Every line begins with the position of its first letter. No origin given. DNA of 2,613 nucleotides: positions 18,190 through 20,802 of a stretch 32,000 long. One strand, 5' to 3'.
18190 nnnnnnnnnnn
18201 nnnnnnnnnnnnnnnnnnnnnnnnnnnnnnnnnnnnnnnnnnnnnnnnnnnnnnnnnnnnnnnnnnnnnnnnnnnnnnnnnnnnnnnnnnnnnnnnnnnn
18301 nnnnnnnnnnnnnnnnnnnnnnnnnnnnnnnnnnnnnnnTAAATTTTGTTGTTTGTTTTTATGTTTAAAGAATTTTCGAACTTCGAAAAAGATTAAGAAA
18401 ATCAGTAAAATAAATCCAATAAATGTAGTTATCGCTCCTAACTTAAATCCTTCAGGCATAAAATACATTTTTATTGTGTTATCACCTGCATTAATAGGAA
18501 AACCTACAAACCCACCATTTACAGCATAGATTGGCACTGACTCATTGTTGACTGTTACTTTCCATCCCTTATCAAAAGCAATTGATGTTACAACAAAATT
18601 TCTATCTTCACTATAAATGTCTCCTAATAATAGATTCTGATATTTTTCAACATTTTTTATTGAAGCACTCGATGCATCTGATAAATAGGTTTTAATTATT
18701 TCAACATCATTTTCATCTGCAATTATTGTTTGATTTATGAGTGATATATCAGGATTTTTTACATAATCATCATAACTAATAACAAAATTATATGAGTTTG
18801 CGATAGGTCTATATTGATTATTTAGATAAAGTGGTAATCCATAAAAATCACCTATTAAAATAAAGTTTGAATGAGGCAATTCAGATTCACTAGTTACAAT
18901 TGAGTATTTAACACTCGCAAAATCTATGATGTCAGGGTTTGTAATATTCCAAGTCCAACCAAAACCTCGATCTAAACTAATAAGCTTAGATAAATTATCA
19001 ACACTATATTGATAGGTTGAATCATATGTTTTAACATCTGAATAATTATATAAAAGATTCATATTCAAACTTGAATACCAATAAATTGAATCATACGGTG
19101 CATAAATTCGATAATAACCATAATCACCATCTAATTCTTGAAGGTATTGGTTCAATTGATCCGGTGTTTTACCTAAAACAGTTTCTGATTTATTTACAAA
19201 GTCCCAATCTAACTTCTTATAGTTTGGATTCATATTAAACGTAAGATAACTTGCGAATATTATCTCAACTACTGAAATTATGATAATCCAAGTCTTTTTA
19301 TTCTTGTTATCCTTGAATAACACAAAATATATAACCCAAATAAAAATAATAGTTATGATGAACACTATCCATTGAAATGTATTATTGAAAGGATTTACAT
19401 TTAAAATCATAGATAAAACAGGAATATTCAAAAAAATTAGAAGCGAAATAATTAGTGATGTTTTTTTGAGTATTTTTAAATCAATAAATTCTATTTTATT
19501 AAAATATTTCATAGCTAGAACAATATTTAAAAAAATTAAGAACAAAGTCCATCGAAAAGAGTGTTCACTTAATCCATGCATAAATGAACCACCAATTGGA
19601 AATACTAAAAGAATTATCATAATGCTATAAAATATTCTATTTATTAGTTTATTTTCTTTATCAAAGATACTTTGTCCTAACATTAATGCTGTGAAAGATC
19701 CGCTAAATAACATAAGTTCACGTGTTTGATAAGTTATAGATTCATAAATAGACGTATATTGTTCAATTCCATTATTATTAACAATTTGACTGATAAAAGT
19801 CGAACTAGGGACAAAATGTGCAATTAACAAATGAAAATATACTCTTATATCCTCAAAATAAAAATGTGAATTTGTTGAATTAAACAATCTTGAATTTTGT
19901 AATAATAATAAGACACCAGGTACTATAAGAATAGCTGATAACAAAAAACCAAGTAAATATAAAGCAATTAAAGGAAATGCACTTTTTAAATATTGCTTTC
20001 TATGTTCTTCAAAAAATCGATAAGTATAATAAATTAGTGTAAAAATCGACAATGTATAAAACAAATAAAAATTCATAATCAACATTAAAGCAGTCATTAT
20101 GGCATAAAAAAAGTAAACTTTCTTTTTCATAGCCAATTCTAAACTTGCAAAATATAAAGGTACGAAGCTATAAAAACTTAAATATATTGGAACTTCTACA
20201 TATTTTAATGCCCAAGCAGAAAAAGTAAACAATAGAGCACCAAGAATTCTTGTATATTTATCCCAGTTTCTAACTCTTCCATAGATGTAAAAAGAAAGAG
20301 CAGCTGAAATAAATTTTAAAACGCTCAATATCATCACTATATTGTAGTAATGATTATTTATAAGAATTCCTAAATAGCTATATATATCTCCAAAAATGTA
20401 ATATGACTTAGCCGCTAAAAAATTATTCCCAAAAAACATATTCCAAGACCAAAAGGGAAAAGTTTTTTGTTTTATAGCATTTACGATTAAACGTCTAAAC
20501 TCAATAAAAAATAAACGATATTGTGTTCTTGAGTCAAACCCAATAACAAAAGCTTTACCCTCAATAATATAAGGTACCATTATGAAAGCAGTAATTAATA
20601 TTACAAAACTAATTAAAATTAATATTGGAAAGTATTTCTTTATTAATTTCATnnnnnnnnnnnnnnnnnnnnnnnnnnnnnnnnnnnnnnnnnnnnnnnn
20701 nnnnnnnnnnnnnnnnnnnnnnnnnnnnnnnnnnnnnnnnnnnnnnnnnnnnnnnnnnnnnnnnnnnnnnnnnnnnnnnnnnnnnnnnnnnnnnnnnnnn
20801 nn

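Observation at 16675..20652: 1331-aa in-frame fusion of a complete YfhO with a second GT-C-like membrane enzyme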

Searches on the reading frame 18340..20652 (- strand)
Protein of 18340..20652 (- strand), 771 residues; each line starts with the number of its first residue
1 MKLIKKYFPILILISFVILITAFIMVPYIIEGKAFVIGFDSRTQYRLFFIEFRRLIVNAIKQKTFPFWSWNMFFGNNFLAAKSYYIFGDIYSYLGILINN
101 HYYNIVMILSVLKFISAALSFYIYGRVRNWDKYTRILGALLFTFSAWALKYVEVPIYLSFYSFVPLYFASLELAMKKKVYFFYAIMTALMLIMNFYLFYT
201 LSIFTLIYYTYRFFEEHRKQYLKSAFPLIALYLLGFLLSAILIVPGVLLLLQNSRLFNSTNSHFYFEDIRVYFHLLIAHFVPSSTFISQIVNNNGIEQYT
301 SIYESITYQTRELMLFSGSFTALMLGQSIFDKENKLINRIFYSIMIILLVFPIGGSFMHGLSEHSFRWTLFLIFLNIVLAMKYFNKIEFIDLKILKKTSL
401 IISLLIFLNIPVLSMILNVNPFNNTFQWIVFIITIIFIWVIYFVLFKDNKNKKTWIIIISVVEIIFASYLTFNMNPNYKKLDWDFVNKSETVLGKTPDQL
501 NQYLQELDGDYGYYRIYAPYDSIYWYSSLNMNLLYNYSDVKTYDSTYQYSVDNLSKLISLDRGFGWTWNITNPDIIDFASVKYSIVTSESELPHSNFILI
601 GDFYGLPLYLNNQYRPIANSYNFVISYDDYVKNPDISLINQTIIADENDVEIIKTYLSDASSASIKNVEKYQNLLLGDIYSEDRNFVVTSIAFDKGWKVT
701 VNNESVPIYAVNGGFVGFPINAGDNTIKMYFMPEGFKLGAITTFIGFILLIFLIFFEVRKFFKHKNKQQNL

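Call 3: search_protein_families(library=pfam, proteins=[window:18340-20652:-], max_evalue=1)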
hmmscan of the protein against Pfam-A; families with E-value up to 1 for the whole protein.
window:18340-20652:- (771 aa): 3 families
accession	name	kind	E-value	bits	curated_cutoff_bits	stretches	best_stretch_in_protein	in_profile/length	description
PF09586.16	YfhO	-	3.6e-60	204.7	28.5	2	12-626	2-599/835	Bacterial membrane protein YfhO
PF13850.11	ERGIC_N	-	0.28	11.8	27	1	738-769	20-51/91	Endoplasmic Reticulum-Golgi Intermediate Compartment (ERGIC)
PF13567.11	DUF4131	-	0.39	10.8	31.6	1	428-483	6-60/165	Domain of unknown function (DUF4131)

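Call 4: search_protein_families(library=ncbifam, proteins=[window:18340-20652:-], max_evalue=1)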
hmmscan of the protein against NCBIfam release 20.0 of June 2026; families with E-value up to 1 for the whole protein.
window:18340-20652:- (771 aa): 2 families
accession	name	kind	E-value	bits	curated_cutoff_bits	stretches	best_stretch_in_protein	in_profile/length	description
NF047590.1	GlcsyltransPgfM2Strep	equivalog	5e-17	61.4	1500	2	651-753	773-876/884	glycosyltransferase PgfM2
NF047589.1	GlcsyltransPgfM1Strep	equivalog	6.8e-13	47.6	1400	1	635-754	833-951/955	glycosyltransferase PgfM1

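Call 75: predict_structure(alignment_id=A2)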
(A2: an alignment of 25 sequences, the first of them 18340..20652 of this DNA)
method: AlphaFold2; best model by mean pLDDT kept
length: 771 residues; sequences in the alignment: 25
mean_pLDDT: 88.7   pTM: 0.90
mean pLDDT of the five models: 88.7, 87.0, 84.9, 84.6, 82.6
residues with pLDDT >= 90: 481; 70-90: 236; 50-70: 51; < 50: 3
segments of 3 or more residues with pLDDT < 50: none
pLDDT, mean of each block of 10 residues (from residue 1): 84 97 89 85 88 91 89 85 78 92 94 98 96 98 94 91 97 90 95 91 92 78 85 95 84 60 84 93 80 62 77 90 92 87 91 87 84 95 93 95 95 92 88 96 91 96 95 80 89 88 87 90 86 92 71 81 70 93 95 95 94 93 93 92 94 87 87 91 92 92 95 94 94 92 97 91 61 36
secondary structure, 60 per line:
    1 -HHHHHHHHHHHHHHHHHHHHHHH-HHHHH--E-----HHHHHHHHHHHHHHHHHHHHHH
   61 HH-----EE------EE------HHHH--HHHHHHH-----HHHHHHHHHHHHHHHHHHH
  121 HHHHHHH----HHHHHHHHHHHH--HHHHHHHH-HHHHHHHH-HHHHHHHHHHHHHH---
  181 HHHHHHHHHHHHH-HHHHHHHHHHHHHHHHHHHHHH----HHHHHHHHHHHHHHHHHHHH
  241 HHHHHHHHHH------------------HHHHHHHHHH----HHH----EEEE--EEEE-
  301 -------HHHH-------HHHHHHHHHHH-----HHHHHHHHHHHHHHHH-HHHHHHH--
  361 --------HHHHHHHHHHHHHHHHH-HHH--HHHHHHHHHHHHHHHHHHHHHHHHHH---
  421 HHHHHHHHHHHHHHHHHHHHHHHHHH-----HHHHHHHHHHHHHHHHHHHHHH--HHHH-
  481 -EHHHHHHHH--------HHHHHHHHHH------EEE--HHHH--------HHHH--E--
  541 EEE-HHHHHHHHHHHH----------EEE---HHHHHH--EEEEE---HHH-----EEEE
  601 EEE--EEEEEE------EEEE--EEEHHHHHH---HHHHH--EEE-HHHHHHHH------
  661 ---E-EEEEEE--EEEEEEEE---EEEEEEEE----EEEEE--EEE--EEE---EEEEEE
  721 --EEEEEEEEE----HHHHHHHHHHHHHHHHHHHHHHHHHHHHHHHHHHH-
elements in order (helices of 4 or more, strands of 3 or more residues): H2-24 H26-30 H39-62 H84-87 H90-96 H102-127 H132-143 H146-153 H155-162 H164-177 H181-193 H195-216 H221-250 H269-278 E290-293 E296-299 H308-311 H319-329 H335-350 H352-358 H369-385 H392-417 H421-446 H452-473 H476-479 H483-490 H499-508 E515-517 H520-523 H532-535 E541-543 H545-556 E567-569 H573-578 E581-585 E597-603 E606-611 E618-621 E624-626 H627-632 H636-640 E643-645 H647-654 E666-671 E674-681 E685-692 E697-701 E704-706 E709-711 E715-720 E723-731 H736-770

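Call 77: fold_search(model_id=the predicted structure, library=pdb)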
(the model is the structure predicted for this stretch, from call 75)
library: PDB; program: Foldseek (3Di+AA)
matches with E <= 10: 318; with E <= 0.001: 5
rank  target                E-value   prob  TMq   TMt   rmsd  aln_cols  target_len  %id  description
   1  6w98_A                1.4e-06  1.00  0.45  0.28  19.2       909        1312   10  Single-Particle Cryo-EM Structure of Arabinofuranosyltransferase AftD from Mycobacteria (released 2020-05-13)
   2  6wby                  6.2e-06  1.00  0.44  0.29  19.7       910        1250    9  Single-Particle Cryo-EM Structure of Arabinofuranosyltransferase AftD from Mycobacteria, Mutant R1389S Class 2 (released 2020-05-13)
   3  5f15                  5.3e-05  1.00  0.37  0.49  10.2       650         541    9  Crystal Structure of ArnT from Cupriavidus metallidurans bound to Undecaprenyl phosphate (released 2016-02-17)
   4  6wbx                  1.2e-04  1.00  0.38  0.25  21.4       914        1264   10  Single-Particle Cryo-EM Structure of Arabinofuranosyltransferase AftD from Mycobacteria, Mutant R1389S Class 1 (released 2020-05-13)
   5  6ezn_F                9.7e-04  1.00  0.38  0.44  16.2       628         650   13  Cryo-EM structure of the yeast oligosaccharyltransferase (OST) complex (released 2018-01-17)
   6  8agc_A                1.7e-03  1.00  0.36  0.40  13.3       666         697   11  Structure of yeast oligosaccharylransferase complex with lipid-linked oligosaccharide and non-acceptor peptide bound (released 2022-12-07)
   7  7oci_F                2.1e-03  1.00  0.36  0.42  11.8       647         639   11  Cryo-EM structure of yeast Ost6p containing oligosaccharyltransferase complex (released 2022-02-16)
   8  5ogl_A                3.3e-03  1.00  0.37  0.39  22.2       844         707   12  Structure of bacterial oligosaccharyltransferase PglB in complex with an acceptor peptide and an lipid-linked oligosac (released 2017-10-25)
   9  6gxc_A                3.3e-03  1.00  0.36  0.38  22.0       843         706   12  Bacterial oligosaccharyltransferase PglB in complex with an inhibitory peptide and a reactive lipid-linked oligosaccha (released 2018-11-14)
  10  6s7t_A                3.2e-02  0.99  0.35  0.38  13.6       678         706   10  Cryo-EM structure of human oligosaccharyltransferase complex OST-B (released 2019-12-18)
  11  8agb_A                3.5e-02  1.00  0.36  0.42  13.1       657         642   13  Structure of yeast oligosaccharylransferase complex with lipid-linked oligosaccharide bound (released 2022-12-07)
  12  6s7o_A                7.7e-02  0.99  0.38  0.43  13.3       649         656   10  Cryo-EM structure of human oligosaccharyltransferase complex OST-A (released 2019-12-18)
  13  7w72_U                7.7e-02  0.89  0.23  0.36  13.1       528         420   12  Structure of a human glycosylphosphatidylinositol (GPI) transamidase (released 2022-02-16)
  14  7xdi_F                8.4e-02  0.30  0.10  0.15  22.9       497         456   10  Tail structure of bacteriophage SSV19 (released 2022-08-10)
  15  8k7x                  9.1e-02  0.16  0.10  0.11  25.6       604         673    9  Crystal structure of GH146 beta-L-arabinofuranosidase Bll3HypBA1 (amino acids 380-1223) in complex with Tris (released 2024-02-21)
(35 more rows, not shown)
